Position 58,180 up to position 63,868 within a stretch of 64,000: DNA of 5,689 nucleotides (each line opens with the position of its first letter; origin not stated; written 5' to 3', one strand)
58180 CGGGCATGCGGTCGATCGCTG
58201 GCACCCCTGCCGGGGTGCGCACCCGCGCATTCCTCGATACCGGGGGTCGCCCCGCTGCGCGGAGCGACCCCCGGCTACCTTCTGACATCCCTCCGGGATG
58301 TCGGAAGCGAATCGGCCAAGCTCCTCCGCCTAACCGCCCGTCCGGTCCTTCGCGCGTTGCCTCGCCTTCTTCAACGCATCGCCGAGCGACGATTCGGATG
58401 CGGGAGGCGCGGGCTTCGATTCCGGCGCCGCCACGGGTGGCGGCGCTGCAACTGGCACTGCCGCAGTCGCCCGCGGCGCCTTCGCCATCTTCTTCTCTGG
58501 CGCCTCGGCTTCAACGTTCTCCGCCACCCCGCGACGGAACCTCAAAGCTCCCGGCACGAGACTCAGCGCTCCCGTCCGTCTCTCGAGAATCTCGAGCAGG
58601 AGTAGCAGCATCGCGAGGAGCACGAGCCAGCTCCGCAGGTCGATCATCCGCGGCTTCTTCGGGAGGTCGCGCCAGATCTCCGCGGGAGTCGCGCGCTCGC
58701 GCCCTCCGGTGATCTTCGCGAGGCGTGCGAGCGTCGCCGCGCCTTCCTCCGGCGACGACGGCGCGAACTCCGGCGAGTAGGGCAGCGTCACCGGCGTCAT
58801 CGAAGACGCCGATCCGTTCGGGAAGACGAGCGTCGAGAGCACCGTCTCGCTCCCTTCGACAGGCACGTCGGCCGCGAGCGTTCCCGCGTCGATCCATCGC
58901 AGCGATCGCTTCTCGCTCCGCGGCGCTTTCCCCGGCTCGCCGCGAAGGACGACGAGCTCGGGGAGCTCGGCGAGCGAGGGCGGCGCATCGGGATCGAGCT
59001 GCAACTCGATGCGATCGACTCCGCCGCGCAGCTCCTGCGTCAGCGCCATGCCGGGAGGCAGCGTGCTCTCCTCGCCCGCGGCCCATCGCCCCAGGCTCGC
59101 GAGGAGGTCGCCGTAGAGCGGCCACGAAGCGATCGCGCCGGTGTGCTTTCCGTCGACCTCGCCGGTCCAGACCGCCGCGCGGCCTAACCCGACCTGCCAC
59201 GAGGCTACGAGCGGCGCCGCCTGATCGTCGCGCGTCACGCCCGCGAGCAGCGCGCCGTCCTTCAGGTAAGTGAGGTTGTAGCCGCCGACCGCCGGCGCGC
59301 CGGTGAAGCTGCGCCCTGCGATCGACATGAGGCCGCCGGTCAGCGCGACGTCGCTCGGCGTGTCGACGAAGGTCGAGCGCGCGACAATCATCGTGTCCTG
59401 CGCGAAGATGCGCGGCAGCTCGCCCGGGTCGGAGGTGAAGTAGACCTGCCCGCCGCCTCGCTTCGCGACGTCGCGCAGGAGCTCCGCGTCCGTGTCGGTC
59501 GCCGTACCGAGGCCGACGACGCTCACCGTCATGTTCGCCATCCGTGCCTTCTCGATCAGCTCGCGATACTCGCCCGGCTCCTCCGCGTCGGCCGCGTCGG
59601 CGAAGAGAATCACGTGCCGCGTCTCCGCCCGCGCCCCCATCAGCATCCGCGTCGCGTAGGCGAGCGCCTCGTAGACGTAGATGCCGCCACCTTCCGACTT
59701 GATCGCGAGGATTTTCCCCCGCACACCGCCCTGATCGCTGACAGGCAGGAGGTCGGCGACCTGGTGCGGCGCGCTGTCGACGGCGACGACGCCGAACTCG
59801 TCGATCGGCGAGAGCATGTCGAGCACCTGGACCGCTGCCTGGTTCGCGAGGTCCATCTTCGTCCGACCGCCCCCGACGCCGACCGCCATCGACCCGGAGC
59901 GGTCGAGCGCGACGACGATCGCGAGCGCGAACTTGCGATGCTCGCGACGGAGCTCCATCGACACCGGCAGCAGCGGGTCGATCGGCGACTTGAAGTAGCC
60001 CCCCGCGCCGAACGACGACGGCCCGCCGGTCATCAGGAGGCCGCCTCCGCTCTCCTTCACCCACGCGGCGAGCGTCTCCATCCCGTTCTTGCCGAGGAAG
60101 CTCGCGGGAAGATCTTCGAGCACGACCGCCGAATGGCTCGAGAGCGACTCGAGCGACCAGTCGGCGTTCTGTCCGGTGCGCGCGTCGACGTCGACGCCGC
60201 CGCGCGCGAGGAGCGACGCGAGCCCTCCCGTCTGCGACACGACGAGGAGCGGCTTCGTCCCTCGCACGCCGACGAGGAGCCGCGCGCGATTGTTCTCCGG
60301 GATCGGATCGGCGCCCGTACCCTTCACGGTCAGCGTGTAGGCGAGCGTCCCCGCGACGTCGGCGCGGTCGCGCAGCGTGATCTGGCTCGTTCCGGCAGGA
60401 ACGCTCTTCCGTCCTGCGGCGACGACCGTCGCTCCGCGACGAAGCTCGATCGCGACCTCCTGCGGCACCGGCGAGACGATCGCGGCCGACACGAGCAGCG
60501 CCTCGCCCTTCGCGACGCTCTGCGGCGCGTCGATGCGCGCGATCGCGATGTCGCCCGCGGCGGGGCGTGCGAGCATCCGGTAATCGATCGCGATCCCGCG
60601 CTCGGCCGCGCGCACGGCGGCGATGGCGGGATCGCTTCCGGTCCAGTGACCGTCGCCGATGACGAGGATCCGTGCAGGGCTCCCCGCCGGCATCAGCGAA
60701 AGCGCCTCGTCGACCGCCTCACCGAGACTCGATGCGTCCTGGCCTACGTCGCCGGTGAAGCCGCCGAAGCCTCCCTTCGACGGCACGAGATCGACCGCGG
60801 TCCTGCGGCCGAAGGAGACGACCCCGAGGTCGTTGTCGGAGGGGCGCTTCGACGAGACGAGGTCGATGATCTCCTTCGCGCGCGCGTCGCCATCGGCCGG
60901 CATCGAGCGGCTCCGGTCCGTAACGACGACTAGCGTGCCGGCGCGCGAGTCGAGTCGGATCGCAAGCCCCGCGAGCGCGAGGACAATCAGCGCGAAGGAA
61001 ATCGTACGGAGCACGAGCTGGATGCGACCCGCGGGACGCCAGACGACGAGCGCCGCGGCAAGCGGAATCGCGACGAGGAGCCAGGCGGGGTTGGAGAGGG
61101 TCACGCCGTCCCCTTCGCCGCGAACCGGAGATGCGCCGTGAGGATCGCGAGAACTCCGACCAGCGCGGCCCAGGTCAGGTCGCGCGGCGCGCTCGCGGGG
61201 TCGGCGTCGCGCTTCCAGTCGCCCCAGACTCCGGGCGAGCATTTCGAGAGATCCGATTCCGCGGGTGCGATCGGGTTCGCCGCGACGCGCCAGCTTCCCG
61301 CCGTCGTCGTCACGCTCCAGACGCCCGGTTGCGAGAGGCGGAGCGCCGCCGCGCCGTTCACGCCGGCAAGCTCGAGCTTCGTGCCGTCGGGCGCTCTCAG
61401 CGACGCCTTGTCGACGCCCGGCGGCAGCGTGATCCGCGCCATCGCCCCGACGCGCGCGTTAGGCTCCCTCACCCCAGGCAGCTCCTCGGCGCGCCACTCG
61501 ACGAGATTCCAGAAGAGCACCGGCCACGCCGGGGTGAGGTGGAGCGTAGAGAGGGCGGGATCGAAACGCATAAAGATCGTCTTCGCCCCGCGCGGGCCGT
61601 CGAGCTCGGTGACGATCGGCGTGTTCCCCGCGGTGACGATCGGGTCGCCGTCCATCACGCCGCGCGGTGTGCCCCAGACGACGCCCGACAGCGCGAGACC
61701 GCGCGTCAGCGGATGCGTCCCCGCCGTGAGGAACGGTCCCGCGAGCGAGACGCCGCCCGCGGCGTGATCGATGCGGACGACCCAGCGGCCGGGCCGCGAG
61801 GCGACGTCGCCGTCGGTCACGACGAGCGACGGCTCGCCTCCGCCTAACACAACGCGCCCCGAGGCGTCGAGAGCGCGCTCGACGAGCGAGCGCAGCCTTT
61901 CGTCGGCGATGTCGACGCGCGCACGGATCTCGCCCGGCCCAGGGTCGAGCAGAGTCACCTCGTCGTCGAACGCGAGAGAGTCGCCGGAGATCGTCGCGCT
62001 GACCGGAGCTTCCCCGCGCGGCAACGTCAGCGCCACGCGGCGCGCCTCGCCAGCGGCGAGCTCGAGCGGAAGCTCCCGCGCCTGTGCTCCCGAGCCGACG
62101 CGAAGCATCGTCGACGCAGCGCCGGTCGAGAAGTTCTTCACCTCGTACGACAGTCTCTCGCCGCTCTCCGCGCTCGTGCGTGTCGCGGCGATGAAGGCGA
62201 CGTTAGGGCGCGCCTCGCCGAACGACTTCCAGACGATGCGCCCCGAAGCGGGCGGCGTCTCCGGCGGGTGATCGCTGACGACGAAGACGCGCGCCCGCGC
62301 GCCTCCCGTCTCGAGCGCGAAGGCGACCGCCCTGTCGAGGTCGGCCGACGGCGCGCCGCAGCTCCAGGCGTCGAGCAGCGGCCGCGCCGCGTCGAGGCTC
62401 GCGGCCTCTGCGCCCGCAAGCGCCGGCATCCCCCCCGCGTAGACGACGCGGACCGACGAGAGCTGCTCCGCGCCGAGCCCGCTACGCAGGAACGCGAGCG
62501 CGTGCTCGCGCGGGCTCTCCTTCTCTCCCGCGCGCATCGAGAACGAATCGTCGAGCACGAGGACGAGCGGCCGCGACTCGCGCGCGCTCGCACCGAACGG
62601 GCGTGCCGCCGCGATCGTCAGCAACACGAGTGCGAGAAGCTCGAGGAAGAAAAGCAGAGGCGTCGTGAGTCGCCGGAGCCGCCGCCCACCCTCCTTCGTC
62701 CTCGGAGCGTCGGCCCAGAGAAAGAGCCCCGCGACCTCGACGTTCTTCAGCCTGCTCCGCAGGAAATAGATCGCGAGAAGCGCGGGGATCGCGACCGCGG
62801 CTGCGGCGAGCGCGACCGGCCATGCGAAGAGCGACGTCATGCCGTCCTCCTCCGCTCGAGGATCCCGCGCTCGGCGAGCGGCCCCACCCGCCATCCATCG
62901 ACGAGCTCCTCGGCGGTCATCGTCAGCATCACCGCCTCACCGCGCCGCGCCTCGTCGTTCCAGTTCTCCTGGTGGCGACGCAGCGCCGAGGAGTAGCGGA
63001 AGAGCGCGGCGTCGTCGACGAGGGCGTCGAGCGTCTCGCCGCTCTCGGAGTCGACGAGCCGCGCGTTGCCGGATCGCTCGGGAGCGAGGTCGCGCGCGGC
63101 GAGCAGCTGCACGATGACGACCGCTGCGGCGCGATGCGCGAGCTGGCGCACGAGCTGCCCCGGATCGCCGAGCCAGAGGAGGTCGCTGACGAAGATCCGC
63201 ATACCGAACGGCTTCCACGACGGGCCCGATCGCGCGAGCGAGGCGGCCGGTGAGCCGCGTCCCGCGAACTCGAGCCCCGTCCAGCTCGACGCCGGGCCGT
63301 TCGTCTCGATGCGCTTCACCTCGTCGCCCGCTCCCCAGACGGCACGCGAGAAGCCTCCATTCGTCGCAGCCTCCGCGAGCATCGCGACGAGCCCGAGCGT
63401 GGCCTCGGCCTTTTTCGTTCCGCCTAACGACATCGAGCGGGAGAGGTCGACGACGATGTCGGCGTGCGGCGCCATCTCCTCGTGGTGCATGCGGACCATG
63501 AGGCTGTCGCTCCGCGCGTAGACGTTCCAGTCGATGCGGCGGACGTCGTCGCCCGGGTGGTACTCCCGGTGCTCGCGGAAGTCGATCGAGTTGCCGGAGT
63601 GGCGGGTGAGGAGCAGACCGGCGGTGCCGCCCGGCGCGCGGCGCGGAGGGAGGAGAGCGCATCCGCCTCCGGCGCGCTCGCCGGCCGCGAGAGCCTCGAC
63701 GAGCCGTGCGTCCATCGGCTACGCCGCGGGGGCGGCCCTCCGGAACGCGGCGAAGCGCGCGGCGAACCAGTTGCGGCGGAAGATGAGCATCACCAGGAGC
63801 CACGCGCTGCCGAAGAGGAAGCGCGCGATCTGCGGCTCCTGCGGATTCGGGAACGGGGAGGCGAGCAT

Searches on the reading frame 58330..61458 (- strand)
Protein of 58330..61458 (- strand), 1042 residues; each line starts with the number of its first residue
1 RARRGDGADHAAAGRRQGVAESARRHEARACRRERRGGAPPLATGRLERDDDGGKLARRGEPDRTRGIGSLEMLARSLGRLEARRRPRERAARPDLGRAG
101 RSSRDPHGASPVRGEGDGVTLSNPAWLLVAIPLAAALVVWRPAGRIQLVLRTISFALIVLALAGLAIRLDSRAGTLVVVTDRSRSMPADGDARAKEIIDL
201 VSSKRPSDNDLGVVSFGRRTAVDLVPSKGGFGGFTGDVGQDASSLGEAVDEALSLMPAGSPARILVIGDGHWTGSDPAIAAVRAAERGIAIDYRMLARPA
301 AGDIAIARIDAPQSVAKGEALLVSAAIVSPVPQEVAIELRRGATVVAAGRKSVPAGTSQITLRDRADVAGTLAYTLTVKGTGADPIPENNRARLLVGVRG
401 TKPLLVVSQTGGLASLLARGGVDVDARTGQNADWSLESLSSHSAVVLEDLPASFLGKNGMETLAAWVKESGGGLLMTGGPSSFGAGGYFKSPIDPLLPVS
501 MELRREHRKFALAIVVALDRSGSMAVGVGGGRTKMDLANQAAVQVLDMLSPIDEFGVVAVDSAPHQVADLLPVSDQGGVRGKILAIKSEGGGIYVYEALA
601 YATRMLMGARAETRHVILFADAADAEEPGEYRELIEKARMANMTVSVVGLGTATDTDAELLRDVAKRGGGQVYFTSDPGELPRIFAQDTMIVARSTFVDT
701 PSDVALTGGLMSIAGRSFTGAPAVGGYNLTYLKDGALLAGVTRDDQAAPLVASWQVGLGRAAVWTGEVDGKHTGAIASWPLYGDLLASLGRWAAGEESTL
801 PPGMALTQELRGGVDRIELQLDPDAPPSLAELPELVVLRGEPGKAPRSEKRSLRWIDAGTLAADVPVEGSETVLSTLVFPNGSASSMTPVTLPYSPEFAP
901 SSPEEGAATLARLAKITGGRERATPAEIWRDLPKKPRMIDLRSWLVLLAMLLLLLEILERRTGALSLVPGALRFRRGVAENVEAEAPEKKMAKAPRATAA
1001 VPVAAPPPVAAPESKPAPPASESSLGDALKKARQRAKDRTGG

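Call 62: search_protein_families(library=pfam, proteins=[window:58330-61458:-], max_evalue=0.001)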
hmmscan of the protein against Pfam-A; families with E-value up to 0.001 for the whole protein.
window:58330-61458:- (1042 aa): 4 families
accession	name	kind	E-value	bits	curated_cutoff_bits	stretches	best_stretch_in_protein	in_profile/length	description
PF13519.12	VWA_2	-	9.7e-21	74.8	27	2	514-622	1-106/107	von Willebrand factor type A domain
PF00092.34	VWA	-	4.2e-16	60.1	23.8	1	514-686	2-173/174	von Willebrand factor type A domain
PF13768.12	VWA_3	-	2.4e-10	41.1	27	1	513-674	2-155/155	von Willebrand factor type A domain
PF07090.17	GATase1_like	-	0.0006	19.9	27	0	721-787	173-239/247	Putative glutamine amidotransferase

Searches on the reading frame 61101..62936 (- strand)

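Call 62: search_protein_families(library=pfam, proteins=[window:61101-62936:-], max_evalue=0.001)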
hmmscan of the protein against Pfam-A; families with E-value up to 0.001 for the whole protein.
window:61101-62936:- (611 aa): 2 families
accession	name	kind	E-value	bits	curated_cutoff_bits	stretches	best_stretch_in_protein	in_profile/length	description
PF07584.16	BatA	-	7.7e-11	42.7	25.9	1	36-113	3-77/77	Aerotolerance regulator N-terminal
PF24156.1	DUF7407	-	4.1e-05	24.3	28.2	1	258-326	9-72/74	Domain of unknown function (DUF7407)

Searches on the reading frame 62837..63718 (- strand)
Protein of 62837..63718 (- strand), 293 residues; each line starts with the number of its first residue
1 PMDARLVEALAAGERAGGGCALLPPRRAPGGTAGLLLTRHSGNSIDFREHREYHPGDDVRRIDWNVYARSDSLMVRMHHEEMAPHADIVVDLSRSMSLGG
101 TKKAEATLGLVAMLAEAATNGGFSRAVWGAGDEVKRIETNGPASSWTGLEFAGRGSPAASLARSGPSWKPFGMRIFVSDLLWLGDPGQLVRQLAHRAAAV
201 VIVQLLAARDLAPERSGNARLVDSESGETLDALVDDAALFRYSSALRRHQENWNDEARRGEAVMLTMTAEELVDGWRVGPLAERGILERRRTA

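Call 62: search_protein_families(library=pfam, proteins=[window:62837-63718:-], max_evalue=0.001)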
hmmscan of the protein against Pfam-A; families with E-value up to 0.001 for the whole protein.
window:62837-63718:- (293 aa): 1 family
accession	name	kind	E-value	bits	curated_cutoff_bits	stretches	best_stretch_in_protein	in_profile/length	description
PF01882.25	DUF58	-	7.1e-23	81.4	23.4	1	49-251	1-215/216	Protein of unknown function DUF58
